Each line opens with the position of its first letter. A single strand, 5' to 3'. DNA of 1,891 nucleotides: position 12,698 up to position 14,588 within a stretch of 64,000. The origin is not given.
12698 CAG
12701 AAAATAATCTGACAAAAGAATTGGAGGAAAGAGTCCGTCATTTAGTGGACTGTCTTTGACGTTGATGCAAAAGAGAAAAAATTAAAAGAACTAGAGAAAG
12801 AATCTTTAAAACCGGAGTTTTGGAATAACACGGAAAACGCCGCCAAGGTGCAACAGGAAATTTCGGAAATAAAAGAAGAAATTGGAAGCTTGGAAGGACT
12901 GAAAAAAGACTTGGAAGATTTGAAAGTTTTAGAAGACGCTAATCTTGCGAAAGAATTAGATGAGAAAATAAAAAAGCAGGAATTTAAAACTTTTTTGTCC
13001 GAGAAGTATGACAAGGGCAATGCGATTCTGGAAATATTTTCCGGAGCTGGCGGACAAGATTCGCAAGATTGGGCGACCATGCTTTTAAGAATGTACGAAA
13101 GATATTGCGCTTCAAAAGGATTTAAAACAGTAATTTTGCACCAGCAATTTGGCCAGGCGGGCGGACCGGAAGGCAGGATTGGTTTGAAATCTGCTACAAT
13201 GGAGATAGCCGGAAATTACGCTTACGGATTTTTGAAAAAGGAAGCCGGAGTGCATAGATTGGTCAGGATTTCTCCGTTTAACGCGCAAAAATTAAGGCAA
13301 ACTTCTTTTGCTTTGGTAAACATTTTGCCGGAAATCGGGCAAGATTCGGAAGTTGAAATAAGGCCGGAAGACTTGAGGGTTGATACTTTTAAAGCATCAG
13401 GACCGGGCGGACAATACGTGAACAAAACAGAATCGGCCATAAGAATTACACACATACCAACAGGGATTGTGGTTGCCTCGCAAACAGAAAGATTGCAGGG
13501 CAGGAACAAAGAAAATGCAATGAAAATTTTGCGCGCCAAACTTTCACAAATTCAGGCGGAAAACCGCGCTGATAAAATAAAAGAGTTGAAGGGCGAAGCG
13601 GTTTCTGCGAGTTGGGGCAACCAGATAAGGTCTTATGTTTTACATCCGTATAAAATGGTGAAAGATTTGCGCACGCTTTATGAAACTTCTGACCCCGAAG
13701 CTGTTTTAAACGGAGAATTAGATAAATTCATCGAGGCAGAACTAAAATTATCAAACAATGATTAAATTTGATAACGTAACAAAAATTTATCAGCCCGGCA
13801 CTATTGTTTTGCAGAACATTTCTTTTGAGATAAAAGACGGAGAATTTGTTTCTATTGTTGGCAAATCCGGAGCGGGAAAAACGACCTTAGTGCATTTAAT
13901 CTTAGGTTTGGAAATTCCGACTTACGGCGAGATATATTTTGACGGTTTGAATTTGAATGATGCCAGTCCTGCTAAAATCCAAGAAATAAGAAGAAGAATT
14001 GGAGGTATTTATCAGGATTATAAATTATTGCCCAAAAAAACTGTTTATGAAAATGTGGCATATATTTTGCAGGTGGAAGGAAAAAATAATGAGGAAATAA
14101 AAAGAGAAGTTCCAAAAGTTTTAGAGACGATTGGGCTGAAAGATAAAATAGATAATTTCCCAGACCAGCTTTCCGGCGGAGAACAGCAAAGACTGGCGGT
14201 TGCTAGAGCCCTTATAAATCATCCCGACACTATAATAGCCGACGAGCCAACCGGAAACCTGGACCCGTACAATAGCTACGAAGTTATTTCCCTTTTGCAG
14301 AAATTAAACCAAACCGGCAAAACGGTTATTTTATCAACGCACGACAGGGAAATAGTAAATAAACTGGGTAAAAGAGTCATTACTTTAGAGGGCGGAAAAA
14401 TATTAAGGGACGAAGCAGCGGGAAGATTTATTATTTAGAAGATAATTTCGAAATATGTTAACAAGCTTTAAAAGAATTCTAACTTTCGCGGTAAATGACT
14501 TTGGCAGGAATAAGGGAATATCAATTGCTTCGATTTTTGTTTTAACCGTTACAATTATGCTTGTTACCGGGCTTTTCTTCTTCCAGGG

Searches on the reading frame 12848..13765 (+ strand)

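Call 92: search_protein_families(library=pfam, max_evalue=0.00001, proteins=[window:12848-13765:+])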
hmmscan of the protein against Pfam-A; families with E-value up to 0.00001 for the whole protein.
window:12848-13765:+ (305 aa): 2 families
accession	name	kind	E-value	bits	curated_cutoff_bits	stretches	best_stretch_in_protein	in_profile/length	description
PF03462.23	PCRF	-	1.6e-40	139.4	24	1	4-157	33-194/194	PCRF domain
PF00472.26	RF-1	-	1.7e-38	131.5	35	1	166-275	2-116/116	RF-1 domain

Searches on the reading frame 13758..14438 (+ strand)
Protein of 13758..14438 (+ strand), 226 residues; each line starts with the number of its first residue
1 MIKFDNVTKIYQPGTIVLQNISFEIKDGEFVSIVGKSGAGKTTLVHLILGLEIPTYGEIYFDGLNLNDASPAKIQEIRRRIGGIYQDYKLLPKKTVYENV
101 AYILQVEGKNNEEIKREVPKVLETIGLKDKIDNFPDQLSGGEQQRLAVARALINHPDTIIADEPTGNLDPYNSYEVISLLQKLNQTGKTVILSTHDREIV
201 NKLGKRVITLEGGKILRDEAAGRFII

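Call 92: search_protein_families(library=pfam, max_evalue=0.00001, proteins=[window:13758-14438:+])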
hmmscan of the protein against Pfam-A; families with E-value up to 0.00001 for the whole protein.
window:13758-14438:+ (226 aa): 2 families
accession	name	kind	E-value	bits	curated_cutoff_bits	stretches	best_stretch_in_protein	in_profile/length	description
PF00005.33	ABC_tran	-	1.1e-36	126.9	25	1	18-165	1-136/137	ABC transporter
PF13304.12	AAA_21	-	3.6e-06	27.7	27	0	136-200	236-303/304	AAA domain, putative AbiEii toxin, Type IV TA system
